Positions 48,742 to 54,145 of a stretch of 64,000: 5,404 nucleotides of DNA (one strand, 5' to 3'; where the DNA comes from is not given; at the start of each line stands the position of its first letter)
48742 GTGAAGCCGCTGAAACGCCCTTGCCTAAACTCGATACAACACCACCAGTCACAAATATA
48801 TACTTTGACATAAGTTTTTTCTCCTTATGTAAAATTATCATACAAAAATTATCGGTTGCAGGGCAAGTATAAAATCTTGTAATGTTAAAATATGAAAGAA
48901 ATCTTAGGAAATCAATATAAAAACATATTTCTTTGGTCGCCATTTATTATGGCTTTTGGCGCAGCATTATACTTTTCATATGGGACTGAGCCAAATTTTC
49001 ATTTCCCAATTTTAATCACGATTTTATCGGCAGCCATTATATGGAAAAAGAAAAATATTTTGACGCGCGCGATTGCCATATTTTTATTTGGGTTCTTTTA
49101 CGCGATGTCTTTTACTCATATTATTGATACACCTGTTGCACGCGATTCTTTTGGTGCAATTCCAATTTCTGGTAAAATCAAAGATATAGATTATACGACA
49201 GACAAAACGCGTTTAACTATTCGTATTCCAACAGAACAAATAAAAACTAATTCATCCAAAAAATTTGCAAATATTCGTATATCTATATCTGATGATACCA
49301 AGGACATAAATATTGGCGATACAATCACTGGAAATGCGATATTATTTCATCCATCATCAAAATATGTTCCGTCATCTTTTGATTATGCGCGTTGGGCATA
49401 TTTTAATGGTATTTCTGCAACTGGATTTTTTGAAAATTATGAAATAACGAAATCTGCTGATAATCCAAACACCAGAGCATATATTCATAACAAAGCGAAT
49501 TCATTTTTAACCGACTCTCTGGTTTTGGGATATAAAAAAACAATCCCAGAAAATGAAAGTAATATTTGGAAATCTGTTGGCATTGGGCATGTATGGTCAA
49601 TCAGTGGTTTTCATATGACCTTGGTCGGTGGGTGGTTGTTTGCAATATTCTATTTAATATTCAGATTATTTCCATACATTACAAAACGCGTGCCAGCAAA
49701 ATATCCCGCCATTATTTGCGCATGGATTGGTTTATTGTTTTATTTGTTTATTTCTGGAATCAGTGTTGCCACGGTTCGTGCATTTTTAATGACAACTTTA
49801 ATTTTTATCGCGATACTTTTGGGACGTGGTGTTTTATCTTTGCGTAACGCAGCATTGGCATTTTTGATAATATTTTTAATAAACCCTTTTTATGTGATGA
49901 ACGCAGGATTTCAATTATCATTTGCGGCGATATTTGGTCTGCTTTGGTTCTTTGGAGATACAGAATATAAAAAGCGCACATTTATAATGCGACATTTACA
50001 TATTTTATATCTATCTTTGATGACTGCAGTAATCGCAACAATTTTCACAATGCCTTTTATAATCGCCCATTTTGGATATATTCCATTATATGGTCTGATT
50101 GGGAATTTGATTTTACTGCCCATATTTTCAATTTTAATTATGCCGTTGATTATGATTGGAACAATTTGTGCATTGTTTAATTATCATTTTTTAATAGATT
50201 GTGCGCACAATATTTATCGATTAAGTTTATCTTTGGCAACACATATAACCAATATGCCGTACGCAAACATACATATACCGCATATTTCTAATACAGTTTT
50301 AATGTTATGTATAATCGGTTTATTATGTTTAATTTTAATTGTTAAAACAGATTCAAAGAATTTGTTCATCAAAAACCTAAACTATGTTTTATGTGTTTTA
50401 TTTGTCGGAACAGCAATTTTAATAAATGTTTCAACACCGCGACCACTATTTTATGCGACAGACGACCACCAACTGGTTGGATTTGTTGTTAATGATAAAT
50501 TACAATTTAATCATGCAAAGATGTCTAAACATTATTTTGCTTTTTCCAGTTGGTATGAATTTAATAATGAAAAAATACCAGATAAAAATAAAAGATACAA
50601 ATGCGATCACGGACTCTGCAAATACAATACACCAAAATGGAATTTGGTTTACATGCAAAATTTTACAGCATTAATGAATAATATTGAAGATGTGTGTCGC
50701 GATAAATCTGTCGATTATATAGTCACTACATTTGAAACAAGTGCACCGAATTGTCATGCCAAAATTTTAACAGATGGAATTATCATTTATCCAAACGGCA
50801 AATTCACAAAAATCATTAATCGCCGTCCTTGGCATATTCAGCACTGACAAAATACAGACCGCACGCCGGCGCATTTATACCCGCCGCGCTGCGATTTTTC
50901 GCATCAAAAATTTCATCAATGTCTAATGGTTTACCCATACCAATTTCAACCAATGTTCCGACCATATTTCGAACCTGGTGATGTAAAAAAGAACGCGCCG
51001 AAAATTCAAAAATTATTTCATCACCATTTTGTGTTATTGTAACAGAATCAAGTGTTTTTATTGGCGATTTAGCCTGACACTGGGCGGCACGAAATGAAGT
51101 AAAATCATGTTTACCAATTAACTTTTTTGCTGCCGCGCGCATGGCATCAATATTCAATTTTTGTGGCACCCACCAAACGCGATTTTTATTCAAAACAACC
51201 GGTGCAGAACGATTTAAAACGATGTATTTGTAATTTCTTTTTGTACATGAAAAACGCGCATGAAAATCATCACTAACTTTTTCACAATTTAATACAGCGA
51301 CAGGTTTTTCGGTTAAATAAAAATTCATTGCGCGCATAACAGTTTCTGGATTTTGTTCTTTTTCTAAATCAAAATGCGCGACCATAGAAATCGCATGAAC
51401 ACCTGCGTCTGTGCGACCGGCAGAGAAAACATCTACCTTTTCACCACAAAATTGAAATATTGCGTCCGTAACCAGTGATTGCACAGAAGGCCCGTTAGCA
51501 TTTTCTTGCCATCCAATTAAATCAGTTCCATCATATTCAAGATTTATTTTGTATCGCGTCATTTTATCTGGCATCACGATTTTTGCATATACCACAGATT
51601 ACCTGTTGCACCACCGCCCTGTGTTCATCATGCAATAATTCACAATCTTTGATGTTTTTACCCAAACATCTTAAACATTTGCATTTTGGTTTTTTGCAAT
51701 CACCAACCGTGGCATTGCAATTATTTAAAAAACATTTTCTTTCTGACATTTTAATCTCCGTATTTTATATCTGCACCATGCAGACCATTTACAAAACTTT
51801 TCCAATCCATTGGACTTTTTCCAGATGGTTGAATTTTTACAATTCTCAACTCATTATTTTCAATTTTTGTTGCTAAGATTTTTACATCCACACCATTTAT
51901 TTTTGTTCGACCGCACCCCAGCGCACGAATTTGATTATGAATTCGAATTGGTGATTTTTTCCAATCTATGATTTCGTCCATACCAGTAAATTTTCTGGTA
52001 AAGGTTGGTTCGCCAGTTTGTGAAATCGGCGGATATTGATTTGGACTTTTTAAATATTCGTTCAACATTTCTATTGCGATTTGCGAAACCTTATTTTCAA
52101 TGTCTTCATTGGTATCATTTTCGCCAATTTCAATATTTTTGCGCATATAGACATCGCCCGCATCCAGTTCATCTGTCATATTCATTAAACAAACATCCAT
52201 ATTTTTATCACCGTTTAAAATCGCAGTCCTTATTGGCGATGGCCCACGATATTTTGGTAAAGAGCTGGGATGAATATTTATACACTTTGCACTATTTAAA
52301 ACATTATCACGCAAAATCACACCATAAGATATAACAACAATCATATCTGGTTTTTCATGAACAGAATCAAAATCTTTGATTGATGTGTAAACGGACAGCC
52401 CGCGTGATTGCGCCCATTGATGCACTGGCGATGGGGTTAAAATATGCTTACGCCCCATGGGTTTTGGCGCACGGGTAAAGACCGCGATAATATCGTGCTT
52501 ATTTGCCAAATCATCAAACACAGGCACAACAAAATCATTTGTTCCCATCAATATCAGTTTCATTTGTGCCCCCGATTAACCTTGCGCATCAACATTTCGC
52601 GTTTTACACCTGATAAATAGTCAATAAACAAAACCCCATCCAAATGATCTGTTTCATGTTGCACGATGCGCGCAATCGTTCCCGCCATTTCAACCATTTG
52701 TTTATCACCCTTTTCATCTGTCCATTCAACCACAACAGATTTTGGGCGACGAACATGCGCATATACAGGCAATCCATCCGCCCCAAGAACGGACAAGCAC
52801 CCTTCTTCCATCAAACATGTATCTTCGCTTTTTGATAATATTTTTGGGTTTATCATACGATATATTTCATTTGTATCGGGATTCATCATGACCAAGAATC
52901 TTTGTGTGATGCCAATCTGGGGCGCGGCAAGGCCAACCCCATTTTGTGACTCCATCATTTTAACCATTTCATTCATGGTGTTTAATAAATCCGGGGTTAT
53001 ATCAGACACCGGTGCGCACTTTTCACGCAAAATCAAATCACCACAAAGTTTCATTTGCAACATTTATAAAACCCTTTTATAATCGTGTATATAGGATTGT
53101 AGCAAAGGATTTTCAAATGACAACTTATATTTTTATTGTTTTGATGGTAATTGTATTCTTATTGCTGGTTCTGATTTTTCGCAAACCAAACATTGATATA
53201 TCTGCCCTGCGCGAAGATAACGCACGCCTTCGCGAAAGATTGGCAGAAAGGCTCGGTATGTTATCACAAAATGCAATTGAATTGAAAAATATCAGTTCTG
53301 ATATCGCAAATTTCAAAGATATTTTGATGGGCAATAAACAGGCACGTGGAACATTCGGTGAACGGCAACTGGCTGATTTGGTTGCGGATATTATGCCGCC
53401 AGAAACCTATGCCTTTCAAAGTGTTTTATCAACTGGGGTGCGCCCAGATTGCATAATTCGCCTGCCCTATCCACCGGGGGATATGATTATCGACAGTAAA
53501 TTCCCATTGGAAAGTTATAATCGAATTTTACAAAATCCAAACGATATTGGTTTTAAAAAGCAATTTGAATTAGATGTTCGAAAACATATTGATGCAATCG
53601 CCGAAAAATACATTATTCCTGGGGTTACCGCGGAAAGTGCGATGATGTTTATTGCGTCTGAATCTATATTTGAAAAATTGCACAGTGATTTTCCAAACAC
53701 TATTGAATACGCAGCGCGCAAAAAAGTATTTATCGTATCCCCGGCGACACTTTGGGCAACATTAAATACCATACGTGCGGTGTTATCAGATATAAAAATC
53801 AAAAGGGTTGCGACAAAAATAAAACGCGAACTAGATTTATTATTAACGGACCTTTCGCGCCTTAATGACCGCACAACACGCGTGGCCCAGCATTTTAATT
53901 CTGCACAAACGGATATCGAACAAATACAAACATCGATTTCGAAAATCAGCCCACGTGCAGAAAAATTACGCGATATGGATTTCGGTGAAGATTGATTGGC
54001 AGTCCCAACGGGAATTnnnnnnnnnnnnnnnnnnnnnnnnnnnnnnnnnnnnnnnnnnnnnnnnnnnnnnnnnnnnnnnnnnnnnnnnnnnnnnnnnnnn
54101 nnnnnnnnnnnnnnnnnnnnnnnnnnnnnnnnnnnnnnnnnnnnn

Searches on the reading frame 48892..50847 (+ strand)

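Call 10: search_protein_families(library=pfam, proteins=[window:48892-50847:+], max_evalue=0.00001)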
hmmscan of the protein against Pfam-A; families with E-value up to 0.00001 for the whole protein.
window:48892-50847:+ (651 aa): 2 families
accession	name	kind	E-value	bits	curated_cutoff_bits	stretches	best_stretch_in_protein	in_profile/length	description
PF03772.21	Competence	-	5.6e-52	177.2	23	1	210-483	1-266/270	Competence protein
PF13567.11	DUF4131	-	4.7e-12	46.3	31.6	1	40-181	12-160/165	Domain of unknown function (DUF4131)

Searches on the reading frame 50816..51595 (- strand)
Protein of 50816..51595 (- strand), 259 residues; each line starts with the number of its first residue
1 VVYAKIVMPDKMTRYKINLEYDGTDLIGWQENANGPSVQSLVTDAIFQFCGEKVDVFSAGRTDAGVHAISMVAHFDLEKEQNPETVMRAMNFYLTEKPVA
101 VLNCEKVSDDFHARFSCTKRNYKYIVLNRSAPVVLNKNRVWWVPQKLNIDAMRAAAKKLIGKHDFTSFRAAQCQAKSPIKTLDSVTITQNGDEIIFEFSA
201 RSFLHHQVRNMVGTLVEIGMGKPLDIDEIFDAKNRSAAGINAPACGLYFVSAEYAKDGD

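Call 10: search_protein_families(library=pfam, proteins=[window:50816-51595:-], max_evalue=0.00001)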
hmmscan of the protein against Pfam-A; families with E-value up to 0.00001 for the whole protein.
window:50816-51595:- (259 aa): 1 family
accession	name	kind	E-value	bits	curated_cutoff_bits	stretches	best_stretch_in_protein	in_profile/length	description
PF01416.25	PseudoU_synth_1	-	2.5e-38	131.3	23.3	2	155-254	1-107/108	tRNA pseudouridine synthase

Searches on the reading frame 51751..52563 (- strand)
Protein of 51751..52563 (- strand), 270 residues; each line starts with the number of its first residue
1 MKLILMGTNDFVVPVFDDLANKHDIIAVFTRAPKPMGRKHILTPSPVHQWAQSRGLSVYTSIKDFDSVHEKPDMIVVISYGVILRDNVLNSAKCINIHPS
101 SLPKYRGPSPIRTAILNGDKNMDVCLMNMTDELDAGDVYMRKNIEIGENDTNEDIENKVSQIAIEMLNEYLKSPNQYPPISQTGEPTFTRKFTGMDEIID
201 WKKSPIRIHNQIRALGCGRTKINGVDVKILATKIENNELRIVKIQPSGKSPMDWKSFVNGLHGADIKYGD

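Call 36: search_protein_families(library=pfam, proteins=[window:51751-52563:-], max_evalue=0.01)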
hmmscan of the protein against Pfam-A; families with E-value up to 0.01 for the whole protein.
window:51751-52563:- (270 aa): 2 families
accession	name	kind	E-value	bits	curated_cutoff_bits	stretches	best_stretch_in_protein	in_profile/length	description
PF00551.24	Formyl_trans_N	-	9.1e-28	97.7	26.1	1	4-167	4-177/181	Formyl transferase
PF02911.23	Formyl_trans_C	-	1e-08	35.7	21.1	1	196-237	6-50/100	Formyl transferase, C-terminal domain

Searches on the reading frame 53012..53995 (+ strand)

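Call 10: search_protein_families(library=pfam, proteins=[window:53012-53995:+], max_evalue=0.00001)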
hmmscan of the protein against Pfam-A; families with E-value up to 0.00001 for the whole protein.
window:53012-53995:+ (327 aa): 1 family
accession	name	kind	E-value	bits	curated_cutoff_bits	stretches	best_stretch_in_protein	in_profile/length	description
PF02646.22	RmuC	-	4.5e-53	180.7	26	1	67-324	18-286/291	RmuC family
